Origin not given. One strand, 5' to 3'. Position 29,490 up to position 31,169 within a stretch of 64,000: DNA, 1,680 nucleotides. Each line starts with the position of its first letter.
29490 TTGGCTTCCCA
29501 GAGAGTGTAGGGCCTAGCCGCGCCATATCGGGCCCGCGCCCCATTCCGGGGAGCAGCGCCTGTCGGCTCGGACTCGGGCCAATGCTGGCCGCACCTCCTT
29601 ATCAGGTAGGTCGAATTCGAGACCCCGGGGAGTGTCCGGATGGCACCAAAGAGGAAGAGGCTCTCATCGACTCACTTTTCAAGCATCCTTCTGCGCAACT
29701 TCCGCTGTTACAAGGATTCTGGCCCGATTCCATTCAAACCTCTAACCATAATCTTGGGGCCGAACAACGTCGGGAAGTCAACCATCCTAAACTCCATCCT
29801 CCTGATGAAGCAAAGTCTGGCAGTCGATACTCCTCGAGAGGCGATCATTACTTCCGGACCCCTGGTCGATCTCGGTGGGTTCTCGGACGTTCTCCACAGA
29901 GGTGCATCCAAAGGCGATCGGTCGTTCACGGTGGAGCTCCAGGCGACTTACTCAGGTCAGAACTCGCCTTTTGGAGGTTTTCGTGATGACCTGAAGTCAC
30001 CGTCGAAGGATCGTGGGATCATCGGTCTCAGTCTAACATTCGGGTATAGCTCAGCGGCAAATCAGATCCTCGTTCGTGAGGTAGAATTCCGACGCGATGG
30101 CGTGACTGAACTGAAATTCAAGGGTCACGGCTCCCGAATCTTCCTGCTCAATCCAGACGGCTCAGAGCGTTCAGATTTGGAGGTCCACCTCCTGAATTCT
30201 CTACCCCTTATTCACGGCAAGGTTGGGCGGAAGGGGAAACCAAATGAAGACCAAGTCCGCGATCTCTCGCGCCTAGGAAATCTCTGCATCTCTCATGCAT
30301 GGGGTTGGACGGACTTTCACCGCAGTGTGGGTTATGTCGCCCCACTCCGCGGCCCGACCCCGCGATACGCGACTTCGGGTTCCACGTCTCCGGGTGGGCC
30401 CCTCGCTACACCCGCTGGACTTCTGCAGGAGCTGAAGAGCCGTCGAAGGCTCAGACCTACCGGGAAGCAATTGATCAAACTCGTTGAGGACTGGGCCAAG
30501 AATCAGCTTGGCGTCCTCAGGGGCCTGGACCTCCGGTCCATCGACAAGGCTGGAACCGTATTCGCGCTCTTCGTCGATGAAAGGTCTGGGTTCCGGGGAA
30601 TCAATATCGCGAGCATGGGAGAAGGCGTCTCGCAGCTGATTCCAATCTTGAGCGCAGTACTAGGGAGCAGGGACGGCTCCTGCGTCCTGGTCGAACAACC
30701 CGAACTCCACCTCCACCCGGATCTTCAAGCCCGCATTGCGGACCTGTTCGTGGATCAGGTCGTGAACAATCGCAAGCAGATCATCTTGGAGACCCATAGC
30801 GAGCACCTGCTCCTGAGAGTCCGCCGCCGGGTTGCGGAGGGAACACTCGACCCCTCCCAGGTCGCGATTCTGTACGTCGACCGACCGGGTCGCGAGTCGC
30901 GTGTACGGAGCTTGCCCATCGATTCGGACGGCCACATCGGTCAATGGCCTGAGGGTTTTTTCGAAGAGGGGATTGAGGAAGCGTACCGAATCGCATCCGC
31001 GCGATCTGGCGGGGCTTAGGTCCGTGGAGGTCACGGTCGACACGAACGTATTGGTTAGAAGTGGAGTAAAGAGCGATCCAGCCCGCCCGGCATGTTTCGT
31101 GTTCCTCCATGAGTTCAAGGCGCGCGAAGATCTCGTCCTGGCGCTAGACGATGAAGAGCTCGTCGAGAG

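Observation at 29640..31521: Candidate novel two-gene defence module: AAA_21/ABC-type ATPase tightly coupled to a PIN-domain nuclease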

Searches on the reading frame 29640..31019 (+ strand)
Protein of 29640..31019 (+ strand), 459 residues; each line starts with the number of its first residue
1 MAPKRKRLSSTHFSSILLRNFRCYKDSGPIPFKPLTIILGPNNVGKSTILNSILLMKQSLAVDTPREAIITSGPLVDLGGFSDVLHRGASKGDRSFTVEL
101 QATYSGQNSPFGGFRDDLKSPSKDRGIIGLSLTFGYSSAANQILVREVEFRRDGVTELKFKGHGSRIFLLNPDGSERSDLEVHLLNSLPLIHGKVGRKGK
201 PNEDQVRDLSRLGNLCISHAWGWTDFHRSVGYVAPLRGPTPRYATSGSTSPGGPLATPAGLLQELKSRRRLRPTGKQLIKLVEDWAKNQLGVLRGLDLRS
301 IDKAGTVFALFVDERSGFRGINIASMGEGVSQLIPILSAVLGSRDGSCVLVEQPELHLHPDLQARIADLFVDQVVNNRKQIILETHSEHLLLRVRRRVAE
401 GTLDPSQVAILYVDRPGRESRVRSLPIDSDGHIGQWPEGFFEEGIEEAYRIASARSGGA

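Call 5: search_protein_families(library=pfam, proteins=[window:29640-31019:+], max_evalue=1)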
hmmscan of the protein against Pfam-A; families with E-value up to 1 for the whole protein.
window:29640-31019:+ (459 aa): 10 families
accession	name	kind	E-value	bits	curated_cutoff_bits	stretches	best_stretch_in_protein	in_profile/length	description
PF13175.12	AAA_15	-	1.9e-27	97.3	32.1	2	320-390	295-373/374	AAA ATPase domain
PF13304.12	AAA_21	-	1.3e-21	78.4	27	2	288-391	216-303/304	AAA domain, putative AbiEii toxin, Type IV TA system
PF12476.13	DUF3696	-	3.2e-09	37.3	22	1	403-443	1-44/52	Protein of unknown function (DUF3696)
PF13476.12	AAA_23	-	3.8e-08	34.6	27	1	16-57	2-43/201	AAA domain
PF02463.25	SMC_N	-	0.00018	21.4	40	1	14-54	3-45/220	RecF/RecN/SMC N terminal domain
PF01926.29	MMR_HSR1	-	0.0079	16.7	21.9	1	37-56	3-22/113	50S ribosome-binding GTPase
PF13555.12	AAA_29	-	0.0084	16.3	27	1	17-53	5-42/61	P-loop containing region of AAA domain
PF13514.12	AAA_27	-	0.038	14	22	1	34-56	27-49/206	AAA domain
PF00005.33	ABC_tran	-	0.058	14.4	25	1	35-56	13-34/137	ABC transporter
PF08960.15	STIV_B116-like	-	0.13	12.8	26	1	366-403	51-88/101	STIV B116-like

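Call 6: search_protein_families(library=padloc, proteins=[window:29640-31019:+], max_evalue=1)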
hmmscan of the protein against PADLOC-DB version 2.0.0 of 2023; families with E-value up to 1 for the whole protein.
window:29640-31019:+ (459 aa): 140 families (the best 25 are shown)
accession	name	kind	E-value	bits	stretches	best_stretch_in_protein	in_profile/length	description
PDLC03878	NsnB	-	3e-57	193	1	14-444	3-335/345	-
PDLC04707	PDC-M55A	-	3.6e-52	175.8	2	277-455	233-413/421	-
PDLC04148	HEC-03B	-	1.8e-44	150.5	1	16-448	5-441/458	-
PDLC02979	AriA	-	6.8e-29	99.8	2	320-390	294-372/373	-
PDLC02980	AriA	-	2.3e-21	75.1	2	303-391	220-303/304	-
PDLC04177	HEC-01A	-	8.6e-19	65.8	2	304-391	256-340/393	-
PDLC04178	HEC-01A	-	8.7e-16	55.9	2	10-105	6-92/399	-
PDLC00069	GajA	-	1.2e-14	51.7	2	348-390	337-380/687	AAA ATPase domain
PDLC02981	AriAB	-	4.6e-14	50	2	347-391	332-377/694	-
PDLC00077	GajA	-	1.5e-13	48.2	2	348-391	336-380/616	AAA ATPase domain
PDLC02335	AbiLi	-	3.1e-13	47.5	1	18-409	55-249/326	AbiLi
PDLC00289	PtuA1|PtuA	-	4.4e-13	47.1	1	298-396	202-297/404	AAA ATPase domain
PDLC04180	HEC-01A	-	1.1e-12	45.9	2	325-418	254-341/382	-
PDLC04135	mad3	-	1.2e-12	46.1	2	15-123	4-87/374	mads_3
PDLC00070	GajA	-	2e-12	44.5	2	310-390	251-336/596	AAA ATPase domain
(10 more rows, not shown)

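Call 7: search_protein_families(library=ncbifam, proteins=[window:29640-31019:+], max_evalue=1)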
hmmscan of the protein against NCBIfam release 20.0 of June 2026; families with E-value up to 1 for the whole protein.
window:29640-31019:+ (459 aa): 28 families (the best 25 are shown)
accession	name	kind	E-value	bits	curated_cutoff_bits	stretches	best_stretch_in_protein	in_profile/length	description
NF041760.1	PtuA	equivalog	3.4e-10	39.5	500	2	10-54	49-93/524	retron Ec78 anti-phage system effector ATPase PtuA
NF047739.1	antiphage_MADS3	equivalog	3.6e-07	29.7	420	1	16-101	5-90/427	methylation-associated defense system AAA family ATPase MAD3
TIGR00611.2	recf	equivalog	2.1e-05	23.9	172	1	14-57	2-45/339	DNA replication/repair protein RecF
NF038234.1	retron_eff_Eco8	equivalog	7.3e-05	21.6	250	2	14-60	4-50/679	retron Eco8 family effector endonuclease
NF053563.1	Rkd4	equivalog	8e-05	21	860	1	14-53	4-43/747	arcadin-4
NF041035.1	Rad50_Halo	equivalog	0.0038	15.7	1000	1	13-73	3-64/883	DNA double-strand break repair ATPase Rad50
TIGR00436.1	era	equivalog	0.005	16.2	116.25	1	38-63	5-30/270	GTPase Era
TIGR03594.1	GTPase_EngA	equivalog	0.0052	15.8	306.7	1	37-65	4-32/432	ribosome biogenesis GTPase Der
TIGR02169.1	SMC_prok_A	equivalog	0.0052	14.5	729.4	1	14-54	3-44/1165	chromosome segregation protein SMC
NF000908.1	PRK00089.1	equivalog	0.021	14.1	237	1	37-61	7-31/291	GTPase Era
TIGR01166.1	cbiO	subfamily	0.023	14.2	211.8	0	162-210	16-64/190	cobalt ABC transporter, ATP-binding protein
TIGR03597.1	GTPase_YqeH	equivalog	0.026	13.7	297.4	1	37-58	159-180/361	ribosome biogenesis GTPase YqeH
TIGR00231.1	small_GTP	domain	0.041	13.7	42.5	1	38-59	8-29/164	GTP-binding protein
NF002572.0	PRK02224.1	equivalog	0.063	11.5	1087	1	13-55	3-45/888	DNA double-strand break repair ATPase Rad50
NF002244.0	PRK01156.1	equivalog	0.063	11.3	847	1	15-53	5-43/895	DNA double-strand break repair ATPase Rad50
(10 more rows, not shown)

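Call 36: find_homologous_proteins(query=window:29640-31019:+, max_evalue=1e-10)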
Query window:29640-31019:+ (459 aa): 2087 proteins with E <= 1e-10 among 8000 candidates; the best 120 are listed.
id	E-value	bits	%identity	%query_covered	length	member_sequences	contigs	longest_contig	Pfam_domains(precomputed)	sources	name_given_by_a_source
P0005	5.9e-257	871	82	100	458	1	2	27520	PF12476.14,PF13175.13,PF13476.13,PF13304.13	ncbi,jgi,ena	jgi:hypothetical protein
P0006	2.7e-192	658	65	98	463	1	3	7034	PF12476.14,PF13175.13,PF13476.13,PF02463.26,PF13304.13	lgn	-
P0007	4.0e-191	654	64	97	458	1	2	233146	PF12476.14,PF13175.13,PF13476.13,PF13304.13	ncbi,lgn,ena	-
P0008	2.7e-166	572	56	99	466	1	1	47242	PF12476.14,PF13175.13,PF13476.13,PF13555.13,PF02463.26,PF13304.13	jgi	jgi:hypothetical protein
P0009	7.0e-165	567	56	98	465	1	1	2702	PF12476.14,PF13175.13,PF13476.13,PF13304.13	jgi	jgi:predicted ATPase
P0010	4.7e-104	367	42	97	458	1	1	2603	PF12476.14,PF13175.13,PF13476.13,PF13555.13,PF02463.26,PF13304.13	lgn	-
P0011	1.1e-102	362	42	98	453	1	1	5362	PF12476.14,PF13175.13,PF13476.13,PF13555.13,PF02463.26,PF13304.13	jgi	jgi:AAA ATPase domain/Protein of unknown function (DUF3696)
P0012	7.9e-102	359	43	94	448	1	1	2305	PF12476.14,PF13175.13,PF13476.13,PF13555.13,PF02463.26,PF13304.13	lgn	-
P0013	2.1e-98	348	39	93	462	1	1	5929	PF12476.14,PF13175.13,PF13476.13,PF13555.13,PF02463.26,PF13304.13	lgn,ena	-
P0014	2.9e-98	348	41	95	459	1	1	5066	PF13175.13,PF13476.13,PF13304.13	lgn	-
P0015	9.3e-97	343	43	97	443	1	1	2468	PF12476.14,PF13175.13,PF13476.13,PF13304.13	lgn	-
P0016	1.2e-95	339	41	97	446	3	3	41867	PF12476.14,PF13175.13,PF13476.13,PF02463.26,PF13304.13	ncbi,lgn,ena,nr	ncbi:MAG: DUF3696 domain-containing protein [Planctomycetes bacterium]|nr:DUF3696 domain-containing 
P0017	6.1e-95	337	41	97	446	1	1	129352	PF12476.14,PF13175.13,PF13476.13,PF02463.26,PF13304.13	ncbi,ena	-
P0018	1.5e-93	332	41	96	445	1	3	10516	PF12476.14,PF13175.13,PF13476.13,PF02463.26,PF13304.13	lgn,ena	-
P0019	5.6e-93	330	40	97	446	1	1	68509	PF12476.14,PF13175.13,PF13476.13,PF02463.26,PF13304.13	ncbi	-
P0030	5.1e-87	311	41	96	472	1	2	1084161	PF12476.14,PF13175.13,PF13476.13,PF02463.26,PF13304.13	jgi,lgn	jgi:predicted ATPase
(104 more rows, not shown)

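Call 37: find_encoding_contigs(protein=P0007, flank=6000, max_places=2)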
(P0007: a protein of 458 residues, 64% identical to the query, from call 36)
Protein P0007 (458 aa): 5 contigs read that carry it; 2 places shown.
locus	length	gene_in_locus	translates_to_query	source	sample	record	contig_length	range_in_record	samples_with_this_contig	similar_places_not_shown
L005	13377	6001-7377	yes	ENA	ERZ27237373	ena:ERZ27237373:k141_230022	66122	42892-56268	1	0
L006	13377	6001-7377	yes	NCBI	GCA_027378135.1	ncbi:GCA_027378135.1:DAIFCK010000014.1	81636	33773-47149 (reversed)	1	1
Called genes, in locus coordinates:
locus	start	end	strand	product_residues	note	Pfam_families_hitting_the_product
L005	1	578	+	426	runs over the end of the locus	PF00330:Aconitase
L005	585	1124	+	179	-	PF00694:Aconitase_C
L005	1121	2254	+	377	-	PF00180:Iso_dh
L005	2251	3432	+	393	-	PF00108:Thiolase_N, PF02803:Thiolase_C, PF22691:Thiolase_C_1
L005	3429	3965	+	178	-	PF12172:zf-ChsH2 (weak), PF01796:OB_ChsH2_C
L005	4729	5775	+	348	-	-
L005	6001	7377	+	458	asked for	PF13175:AAA_15, PF13476:AAA_23, PF13304:AAA_21, PF13175:AAA_15, PF12476:DUF3696 (weak)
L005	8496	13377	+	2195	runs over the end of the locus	PF02516:STT3 (weak), PF13620:CarboxypepD_reg, PF13715:CarbopepD_reg_2 (faint), PF17802:SpaA (faint), PF09430:EMC7_beta-sandw (faint), PF13620:CarboxypepD_reg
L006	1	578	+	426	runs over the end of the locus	PF00330:Aconitase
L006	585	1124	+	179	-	PF00694:Aconitase_C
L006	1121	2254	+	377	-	PF00180:Iso_dh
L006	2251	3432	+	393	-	PF00108:Thiolase_N, PF02803:Thiolase_C, PF22691:Thiolase_C_1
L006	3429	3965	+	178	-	PF12172:zf-ChsH2 (weak), PF01796:OB_ChsH2_C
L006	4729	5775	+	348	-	-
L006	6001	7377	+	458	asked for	PF13175:AAA_15, PF13476:AAA_23, PF13304:AAA_21, PF13175:AAA_15, PF12476:DUF3696 (weak)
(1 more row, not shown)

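Call 38: find_encoding_contigs(protein=P0016, flank=6000, max_places=2)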
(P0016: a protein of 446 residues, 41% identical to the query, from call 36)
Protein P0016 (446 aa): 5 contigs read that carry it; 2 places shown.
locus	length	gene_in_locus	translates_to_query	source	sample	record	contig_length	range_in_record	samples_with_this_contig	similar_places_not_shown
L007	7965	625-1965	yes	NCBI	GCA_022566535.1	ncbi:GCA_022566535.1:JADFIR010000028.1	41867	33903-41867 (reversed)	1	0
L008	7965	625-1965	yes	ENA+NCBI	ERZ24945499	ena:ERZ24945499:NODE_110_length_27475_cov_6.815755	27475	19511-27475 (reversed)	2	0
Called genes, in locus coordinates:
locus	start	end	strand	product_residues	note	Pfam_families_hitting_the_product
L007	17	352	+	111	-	-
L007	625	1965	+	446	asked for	PF02463:SMC_N (weak), PF13175:AAA_15, PF13476:AAA_23, PF13304:AAA_21, PF13175:AAA_15, PF12476:DUF3696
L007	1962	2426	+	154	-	-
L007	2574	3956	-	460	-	PF00156:Pribosyltran, PF02129:Peptidase_S15 (faint), PF00561:Abhydrolase_1 (faint), PF01738:DLH, PF12146:Hydrolase_4, PF12740:PETase (weak)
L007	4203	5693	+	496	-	PF22148:Fervidolysin_NPro-like (weak), PF00082:Peptidase_S8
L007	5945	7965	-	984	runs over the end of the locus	PF00005:ABC_tran (faint), PF02463:SMC_N (faint), PF03193:RsgA_GTPase (faint), PF13191:AAA_16 (faint), PF13555:AAA_29 (faint), PF20703:nSTAND1 (faint), PF17760:UvrA_inter, PF17755:UvrA_DNA-bind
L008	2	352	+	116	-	?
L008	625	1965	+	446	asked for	PF02463:SMC_N (weak), PF13175:AAA_15, PF13476:AAA_23, PF13304:AAA_21, PF13175:AAA_15, PF12476:DUF3696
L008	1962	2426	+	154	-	-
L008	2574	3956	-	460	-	PF00156:Pribosyltran, PF02129:Peptidase_S15 (faint), PF00561:Abhydrolase_1 (faint), PF01738:DLH, PF12146:Hydrolase_4, PF12740:PETase (weak)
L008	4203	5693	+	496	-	PF22148:Fervidolysin_NPro-like (weak), PF00082:Peptidase_S8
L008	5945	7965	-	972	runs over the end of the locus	PF00005:ABC_tran (faint), PF02463:SMC_N (faint), PF03193:RsgA_GTPase (faint), PF13191:AAA_16 (faint), PF13555:AAA_29 (faint), PF20703:nSTAND1 (faint), PF17760:UvrA_inter, PF17755:UvrA_DNA-bind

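Call 39: find_encoding_contigs(protein=P0030, flank=6000, max_places=2)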
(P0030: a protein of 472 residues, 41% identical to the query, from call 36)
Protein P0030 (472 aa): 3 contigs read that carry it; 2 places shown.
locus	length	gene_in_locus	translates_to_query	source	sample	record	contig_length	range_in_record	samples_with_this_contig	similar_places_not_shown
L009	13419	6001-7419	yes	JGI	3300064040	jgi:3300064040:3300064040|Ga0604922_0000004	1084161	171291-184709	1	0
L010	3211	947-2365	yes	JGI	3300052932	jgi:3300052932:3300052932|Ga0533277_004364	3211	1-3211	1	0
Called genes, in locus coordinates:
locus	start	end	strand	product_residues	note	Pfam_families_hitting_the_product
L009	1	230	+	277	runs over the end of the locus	PF00950:ABC-3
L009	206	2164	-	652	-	-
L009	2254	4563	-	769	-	PF03176:MMPL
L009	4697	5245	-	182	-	PF02622:DUF179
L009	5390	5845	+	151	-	PF00578:AhpC-TSA, PF08534:Redoxin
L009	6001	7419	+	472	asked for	PF02463:SMC_N (weak), PF13175:AAA_15, PF13476:AAA_23 (weak), PF13304:AAA_21, PF13175:AAA_15, PF12476:DUF3696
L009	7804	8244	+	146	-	PF00578:AhpC-TSA, PF08534:Redoxin (weak)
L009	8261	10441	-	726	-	PF13089:PP_kinase_N, PF02503:PP_kinase, PF17941:PP_kinase_C_1, PF13091:PLDc_2 (faint), PF13090:PP_kinase_C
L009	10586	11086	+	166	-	PF00300:His_Phos_1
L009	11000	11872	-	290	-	PF00072:Response_reg (weak), PF00486:Trans_reg_C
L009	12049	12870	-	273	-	PF01895:PhoU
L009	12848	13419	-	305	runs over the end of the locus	PF02463:SMC_N (faint), PF00005:ABC_tran, PF13304:AAA_21 (faint)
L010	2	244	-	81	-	?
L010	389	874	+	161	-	PF08534:Redoxin, PF00578:AhpC-TSA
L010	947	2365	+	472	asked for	PF02463:SMC_N (weak), PF13175:AAA_15, PF13476:AAA_23 (weak), PF13304:AAA_21, PF13175:AAA_15, PF12476:DUF3696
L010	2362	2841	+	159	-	-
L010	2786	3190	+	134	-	PF00578:AhpC-TSA, PF08534:Redoxin (weak)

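Call 55: search_solved_structures(query=window:29640-31019:+, max_evalue=0.01)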
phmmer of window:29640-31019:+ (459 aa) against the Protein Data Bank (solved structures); distinct sequences matched with E-value up to 0.01: 12.
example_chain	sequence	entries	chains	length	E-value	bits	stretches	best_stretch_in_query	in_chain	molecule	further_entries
6p74_A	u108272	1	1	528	5.2e-10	41.8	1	16-56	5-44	Putative ATP-dependent endonuclease of the OLD family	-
8ee4_A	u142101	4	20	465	0.0014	20.6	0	16-55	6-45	PtuA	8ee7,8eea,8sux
6xrs_A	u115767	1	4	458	0.0018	20.3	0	29-66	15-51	GTPase Der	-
8v46_A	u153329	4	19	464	0.0025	19.8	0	321-389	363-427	AriA antitoxin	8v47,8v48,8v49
9vh1_D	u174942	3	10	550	0.003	19.5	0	323-407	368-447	Retron Ec78 probable ATPase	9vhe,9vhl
9vkz_A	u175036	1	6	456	0.0038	19.2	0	323-399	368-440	Retron Ec78 probable ATPase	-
3aux_A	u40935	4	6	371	0.0042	19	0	329-389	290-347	DNA double-strand break repair rad50 ATPase | DNA double-strand break repair Rad50 ATPase,DNA double-strand break repair Rad50 ATPase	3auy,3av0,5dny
5f3w_B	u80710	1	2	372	0.0043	19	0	329-389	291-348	DNA double-strand break repair Rad50 ATPase,DNA double-strand break repair Rad50 ATPase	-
9n69_A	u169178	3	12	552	0.0044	19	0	347-397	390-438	AAA family ATPase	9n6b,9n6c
8ux9_B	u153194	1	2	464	0.0065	18.4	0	321-389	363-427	AriA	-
8v45_A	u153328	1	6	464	0.0066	18.4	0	321-389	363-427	AriA antitoxin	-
22bu_B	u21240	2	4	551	0.0098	17.8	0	323-418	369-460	AAA family ATPase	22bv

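Call 66: predict_structure(alignment_id=A4)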
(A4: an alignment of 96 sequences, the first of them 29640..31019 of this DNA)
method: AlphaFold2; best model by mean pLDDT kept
length: 459 residues; sequences in the alignment: 96
mean_pLDDT: 91.0   pTM: 0.91
mean pLDDT of the five models: 91.0, 90.3, 90.2, 89.5, 88.8
residues with pLDDT >= 90: 355; 70-90: 74; 50-70: 29; < 50: 1
segments of 3 or more residues with pLDDT < 50: none
pLDDT, mean of each block of 10 residues (from residue 1): 77 98 97 98 96 97 87 95 88 89 93 70 83 95 96 97 96 96 95 79 92 95 96 87 88 75 93 94 97 96 95 95 90 92 95 84 95 95 95 95 97 96 96 89 71 66
secondary structure, 60 per line:
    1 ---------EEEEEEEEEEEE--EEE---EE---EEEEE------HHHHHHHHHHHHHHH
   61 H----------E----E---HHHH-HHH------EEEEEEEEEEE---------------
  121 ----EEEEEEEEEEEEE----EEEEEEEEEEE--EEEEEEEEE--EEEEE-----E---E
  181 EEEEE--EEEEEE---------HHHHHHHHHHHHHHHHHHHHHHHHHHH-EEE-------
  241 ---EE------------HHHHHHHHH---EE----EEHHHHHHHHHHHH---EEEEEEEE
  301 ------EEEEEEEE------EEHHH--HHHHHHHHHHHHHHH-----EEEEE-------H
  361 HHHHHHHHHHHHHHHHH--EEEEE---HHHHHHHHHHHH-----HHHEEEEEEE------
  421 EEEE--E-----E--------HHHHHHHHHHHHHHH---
elements in order: E10-21 E24-26 E35-39 H46-61 H81-84 E95-105 E125-137 E142-152 E155-163 E166-170 E180-185 E188-193 H203-229 E231-233 H258-266 H278-289 E293-300 E307-314 H328-342 E348-352 H360-377 E380-384 H388-399 E408-414 E421-424 H442-456
